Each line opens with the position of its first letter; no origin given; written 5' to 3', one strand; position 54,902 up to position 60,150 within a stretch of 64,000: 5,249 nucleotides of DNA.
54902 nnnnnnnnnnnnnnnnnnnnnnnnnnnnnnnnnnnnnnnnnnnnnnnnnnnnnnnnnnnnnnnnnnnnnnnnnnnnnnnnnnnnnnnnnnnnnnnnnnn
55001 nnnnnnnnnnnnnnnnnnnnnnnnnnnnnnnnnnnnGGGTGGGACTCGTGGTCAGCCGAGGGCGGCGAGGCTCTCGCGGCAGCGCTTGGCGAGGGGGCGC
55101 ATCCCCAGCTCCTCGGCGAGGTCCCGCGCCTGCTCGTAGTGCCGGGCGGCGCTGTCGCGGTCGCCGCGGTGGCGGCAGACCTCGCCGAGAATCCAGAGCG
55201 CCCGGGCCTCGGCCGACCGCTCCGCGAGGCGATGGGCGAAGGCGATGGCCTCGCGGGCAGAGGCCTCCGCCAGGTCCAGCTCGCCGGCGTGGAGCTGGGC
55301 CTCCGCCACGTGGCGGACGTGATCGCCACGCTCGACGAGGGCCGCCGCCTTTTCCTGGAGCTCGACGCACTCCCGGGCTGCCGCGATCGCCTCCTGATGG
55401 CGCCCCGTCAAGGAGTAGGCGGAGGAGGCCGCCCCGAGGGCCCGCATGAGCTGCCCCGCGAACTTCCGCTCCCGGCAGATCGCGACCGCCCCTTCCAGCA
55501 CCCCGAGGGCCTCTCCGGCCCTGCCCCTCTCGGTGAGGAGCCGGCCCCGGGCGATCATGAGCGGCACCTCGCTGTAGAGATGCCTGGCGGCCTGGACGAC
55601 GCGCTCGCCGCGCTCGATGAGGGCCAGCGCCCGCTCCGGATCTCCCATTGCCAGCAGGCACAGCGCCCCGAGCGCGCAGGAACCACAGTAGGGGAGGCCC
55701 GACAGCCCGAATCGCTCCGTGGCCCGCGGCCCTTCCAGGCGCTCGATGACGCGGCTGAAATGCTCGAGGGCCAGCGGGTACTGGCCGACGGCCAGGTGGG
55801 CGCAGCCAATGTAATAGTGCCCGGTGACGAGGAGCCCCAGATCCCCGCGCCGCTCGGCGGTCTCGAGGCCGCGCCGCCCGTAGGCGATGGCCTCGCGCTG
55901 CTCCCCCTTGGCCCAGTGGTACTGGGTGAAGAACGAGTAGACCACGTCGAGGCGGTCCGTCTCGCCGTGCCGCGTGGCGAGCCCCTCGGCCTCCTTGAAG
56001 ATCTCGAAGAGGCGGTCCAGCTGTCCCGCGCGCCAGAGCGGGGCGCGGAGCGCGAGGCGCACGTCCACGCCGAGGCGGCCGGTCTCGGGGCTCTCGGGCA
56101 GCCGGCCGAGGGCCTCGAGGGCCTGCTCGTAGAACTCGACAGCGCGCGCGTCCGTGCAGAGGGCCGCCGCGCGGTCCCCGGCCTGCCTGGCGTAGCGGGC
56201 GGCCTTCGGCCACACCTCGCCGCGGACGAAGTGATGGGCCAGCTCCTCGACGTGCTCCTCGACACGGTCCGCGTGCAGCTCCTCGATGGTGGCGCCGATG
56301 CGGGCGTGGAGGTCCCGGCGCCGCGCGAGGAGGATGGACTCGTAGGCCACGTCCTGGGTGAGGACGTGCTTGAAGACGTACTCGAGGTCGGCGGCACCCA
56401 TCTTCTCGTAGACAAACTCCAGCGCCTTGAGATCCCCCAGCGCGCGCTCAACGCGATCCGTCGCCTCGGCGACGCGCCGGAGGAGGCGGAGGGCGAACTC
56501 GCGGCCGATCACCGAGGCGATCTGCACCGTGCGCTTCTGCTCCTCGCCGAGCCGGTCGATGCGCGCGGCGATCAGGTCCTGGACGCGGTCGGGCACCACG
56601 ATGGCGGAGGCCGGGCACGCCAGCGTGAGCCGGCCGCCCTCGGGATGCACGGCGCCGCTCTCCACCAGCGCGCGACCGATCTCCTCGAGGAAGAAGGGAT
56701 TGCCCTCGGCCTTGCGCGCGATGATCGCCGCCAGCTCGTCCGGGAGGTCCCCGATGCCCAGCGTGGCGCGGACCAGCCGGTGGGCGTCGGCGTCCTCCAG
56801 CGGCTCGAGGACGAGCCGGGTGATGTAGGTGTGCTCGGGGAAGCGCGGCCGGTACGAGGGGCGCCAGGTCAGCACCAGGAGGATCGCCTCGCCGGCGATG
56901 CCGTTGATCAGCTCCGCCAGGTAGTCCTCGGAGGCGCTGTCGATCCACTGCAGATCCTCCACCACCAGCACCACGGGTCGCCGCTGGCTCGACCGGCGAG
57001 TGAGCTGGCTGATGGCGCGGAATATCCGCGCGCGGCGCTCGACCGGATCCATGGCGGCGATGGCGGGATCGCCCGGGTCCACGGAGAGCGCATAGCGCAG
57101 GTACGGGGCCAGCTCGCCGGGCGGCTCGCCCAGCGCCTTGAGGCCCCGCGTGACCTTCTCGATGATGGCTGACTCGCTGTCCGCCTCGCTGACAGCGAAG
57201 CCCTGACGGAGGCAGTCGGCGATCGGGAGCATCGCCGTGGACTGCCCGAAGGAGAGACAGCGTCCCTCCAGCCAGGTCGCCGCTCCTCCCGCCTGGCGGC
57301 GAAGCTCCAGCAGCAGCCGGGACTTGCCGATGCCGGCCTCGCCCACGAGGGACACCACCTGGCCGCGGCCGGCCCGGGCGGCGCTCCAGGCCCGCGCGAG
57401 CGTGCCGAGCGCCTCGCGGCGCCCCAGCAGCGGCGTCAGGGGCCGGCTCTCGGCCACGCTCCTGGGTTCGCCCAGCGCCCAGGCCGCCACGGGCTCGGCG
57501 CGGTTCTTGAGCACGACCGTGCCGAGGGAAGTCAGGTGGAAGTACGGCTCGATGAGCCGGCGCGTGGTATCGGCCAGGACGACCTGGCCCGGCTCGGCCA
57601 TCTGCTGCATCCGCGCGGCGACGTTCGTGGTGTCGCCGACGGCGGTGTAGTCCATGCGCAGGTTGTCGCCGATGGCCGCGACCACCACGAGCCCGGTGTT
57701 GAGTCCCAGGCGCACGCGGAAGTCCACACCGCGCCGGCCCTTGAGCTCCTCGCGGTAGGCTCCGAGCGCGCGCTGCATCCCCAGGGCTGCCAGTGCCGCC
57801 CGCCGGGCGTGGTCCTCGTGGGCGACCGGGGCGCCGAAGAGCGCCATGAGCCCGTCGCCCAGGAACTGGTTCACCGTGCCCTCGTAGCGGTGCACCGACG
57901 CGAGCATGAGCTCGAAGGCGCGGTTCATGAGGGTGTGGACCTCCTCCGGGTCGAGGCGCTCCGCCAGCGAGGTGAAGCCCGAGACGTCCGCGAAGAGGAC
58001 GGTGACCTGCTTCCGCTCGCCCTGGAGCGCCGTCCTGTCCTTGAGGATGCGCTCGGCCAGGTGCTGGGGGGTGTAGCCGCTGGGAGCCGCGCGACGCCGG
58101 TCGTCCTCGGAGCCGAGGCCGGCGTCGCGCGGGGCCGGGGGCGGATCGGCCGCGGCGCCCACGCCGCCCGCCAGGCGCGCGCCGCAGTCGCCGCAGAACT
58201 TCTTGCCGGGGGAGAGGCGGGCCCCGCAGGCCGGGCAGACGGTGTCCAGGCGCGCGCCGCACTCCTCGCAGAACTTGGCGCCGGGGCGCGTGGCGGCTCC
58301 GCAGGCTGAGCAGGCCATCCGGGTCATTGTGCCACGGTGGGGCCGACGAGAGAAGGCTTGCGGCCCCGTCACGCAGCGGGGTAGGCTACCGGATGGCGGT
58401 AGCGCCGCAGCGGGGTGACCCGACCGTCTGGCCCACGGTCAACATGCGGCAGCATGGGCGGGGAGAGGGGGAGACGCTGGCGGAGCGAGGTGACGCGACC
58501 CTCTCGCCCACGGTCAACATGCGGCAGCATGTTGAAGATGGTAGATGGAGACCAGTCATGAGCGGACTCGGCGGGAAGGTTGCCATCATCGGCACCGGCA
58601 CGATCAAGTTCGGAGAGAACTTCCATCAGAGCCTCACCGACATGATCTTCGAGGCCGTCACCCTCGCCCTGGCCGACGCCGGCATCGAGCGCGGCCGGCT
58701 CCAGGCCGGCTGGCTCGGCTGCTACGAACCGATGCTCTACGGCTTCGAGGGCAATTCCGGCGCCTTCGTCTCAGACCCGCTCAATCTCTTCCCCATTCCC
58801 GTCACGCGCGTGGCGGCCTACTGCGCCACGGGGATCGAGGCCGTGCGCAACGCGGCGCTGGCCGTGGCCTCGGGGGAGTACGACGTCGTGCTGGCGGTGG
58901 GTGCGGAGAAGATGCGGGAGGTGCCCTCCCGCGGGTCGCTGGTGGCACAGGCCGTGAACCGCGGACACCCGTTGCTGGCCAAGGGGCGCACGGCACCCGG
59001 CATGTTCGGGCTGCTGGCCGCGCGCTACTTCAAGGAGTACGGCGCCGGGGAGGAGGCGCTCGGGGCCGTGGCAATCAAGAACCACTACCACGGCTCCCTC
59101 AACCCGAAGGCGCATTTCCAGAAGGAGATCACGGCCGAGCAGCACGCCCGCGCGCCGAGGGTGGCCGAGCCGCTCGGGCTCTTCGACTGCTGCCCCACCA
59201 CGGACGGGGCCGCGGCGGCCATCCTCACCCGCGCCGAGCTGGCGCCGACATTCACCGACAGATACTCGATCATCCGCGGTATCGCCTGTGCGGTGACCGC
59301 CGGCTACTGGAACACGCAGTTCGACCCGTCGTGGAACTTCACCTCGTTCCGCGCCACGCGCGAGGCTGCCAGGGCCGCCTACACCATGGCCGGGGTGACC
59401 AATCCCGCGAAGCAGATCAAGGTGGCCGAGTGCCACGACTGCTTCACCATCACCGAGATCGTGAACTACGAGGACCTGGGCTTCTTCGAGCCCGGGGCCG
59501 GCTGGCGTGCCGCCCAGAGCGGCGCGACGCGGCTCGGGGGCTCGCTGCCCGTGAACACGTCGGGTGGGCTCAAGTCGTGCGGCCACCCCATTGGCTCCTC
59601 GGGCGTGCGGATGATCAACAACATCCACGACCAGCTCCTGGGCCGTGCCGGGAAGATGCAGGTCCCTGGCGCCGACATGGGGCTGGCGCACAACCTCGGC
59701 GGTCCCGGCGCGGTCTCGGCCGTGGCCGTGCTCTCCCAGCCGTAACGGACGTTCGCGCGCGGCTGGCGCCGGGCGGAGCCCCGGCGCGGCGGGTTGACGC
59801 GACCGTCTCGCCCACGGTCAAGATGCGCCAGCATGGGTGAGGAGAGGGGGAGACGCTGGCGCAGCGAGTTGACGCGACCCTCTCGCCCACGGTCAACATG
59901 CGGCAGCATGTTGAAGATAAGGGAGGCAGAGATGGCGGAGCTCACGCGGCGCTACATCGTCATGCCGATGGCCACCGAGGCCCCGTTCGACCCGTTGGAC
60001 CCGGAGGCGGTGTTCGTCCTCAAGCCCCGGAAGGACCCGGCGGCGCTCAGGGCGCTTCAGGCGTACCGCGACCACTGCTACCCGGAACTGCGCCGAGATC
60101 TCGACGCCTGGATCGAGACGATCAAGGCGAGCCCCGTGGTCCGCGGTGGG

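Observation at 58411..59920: Two copies of a ~130-bp bipartite palindromic cis-element placed immediately upstream of two adjacent genes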

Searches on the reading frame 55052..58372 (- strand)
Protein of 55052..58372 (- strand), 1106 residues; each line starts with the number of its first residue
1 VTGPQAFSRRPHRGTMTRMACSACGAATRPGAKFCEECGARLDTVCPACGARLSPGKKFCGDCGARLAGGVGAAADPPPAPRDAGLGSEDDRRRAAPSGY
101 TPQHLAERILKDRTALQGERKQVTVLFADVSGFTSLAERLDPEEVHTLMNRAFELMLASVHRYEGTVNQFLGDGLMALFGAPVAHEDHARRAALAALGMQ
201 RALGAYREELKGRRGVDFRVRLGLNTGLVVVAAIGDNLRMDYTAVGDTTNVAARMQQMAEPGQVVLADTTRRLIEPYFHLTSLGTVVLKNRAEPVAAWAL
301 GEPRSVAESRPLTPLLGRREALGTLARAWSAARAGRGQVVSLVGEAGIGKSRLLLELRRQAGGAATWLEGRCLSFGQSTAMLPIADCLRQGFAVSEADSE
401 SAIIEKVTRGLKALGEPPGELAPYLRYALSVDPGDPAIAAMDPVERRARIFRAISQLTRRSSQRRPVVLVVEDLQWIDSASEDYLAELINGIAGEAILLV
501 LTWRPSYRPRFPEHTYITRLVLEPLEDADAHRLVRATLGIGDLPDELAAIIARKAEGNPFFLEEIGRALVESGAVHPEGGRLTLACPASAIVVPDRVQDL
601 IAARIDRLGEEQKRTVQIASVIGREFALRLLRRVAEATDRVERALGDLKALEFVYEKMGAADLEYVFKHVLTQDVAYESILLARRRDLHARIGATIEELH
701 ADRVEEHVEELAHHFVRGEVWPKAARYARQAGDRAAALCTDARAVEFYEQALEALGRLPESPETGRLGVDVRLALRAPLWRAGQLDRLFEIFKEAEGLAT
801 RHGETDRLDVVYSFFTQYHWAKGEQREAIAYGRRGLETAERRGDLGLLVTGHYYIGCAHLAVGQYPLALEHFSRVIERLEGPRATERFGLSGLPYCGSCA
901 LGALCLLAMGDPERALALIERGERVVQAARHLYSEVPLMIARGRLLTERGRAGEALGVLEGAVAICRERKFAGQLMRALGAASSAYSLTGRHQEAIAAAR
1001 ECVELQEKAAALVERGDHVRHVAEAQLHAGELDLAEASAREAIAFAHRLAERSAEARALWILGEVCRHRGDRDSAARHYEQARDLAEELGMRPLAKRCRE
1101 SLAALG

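Call 9: search_protein_families(library=pfam, proteins=[window:55052-58372:-], max_evalue=0.01)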
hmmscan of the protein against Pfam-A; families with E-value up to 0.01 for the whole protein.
window:55052-58372:- (1106 aa): 16 families
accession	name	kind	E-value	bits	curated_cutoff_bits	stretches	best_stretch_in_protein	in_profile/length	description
PF00211.25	Guanylate_cyc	-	1.3e-26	93.8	21.9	1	120-293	6-175/183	Adenylate and Guanylate cyclase catalytic domain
PF13191.12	AAA_16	-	5.1e-26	92.6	32.6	1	315-491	2-158/167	AAA ATPase domain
PF13424.12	TPR_12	-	7.4e-17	61.8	30.1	2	942-1008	9-77/77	Tetratricopeptide repeat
PF12773.13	DZR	-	7.6e-12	45.6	27.3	1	21-64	1-45/45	Double zinc ribbon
PF07719.23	TPR_2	-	2.3e-10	40.2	27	1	1056-1087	1-32/34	Tetratricopeptide repeat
PF00515.34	TPR_1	-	5.7e-10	39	27.8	1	851-878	3-30/34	Tetratricopeptide repeat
PF13248.11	Zn_ribbon_3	-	3.8e-08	33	27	2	45-67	4-26/26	zinc-ribbon domain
PF13240.11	Zn_Ribbon_1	-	1e-07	31.9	25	2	46-67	2-23/23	zinc-ribbon domain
PF13401.12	AAA_22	-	5.6e-06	27.1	27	1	337-510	5-129/130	AAA domain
PF17874.7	TPR_MalT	-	5.6e-06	26.3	45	1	986-1092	11-116/336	MalT-like TPR region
PF13181.12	TPR_8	-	7.1e-05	23.1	25.7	0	977-1007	2-32/34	Tetratricopeptide repeat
PF24463.1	DUF7577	-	0.00043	20.3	28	0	19-42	3-26/27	Domain of unknown function (DUF7577)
PF13176.12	TPR_7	-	0.00065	20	27.9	0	1062-1087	5-30/36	Tetratricopeptide repeat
PF18912.6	DZR_2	-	0.001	19.3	27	1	20-63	9-55/56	Double zinc ribbon domain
PF17032.10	Zn_ribbon_15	-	0.0029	18.8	28.9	0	18-39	52-73/73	zinc-ribbon family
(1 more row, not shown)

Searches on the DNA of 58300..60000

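Call 38: search_rna_families(source=window, start=58300, end=60000, threshold=evalue, max_evalue=10)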
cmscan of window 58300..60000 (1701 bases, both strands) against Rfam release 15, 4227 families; matches with E-value up to 10: 5.
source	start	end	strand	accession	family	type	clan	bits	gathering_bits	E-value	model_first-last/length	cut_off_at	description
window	59778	59919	-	RF02342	ar7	Gene; sRNA;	-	19.3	60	0.41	1-145/145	no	Alphaproteobacterial sRNA ar7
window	58320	58424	+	RF02885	SAM_VI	Cis-reg; riboswitch;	-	17.6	57.5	3.6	1-65/65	no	SAM-VI (S-adenosyl methionine) riboswitch aptamer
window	58663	58713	-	RF00261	IRES_L-myc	Cis-reg; IRES;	-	16.2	60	2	159-208/221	no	L-myc internal ribosome entry site (IRES)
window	59058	59140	-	RF00305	snoZ248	Gene; snRNA; snoRNA; CD-box;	-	16.2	120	7.9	1-137/137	no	Small nucleolar RNA Z248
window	59762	59790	-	RF01340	CRISPR-DR29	Gene; CRISPR;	-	15.6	39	7.6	1-37/37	no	CRISPR RNA direct repeat element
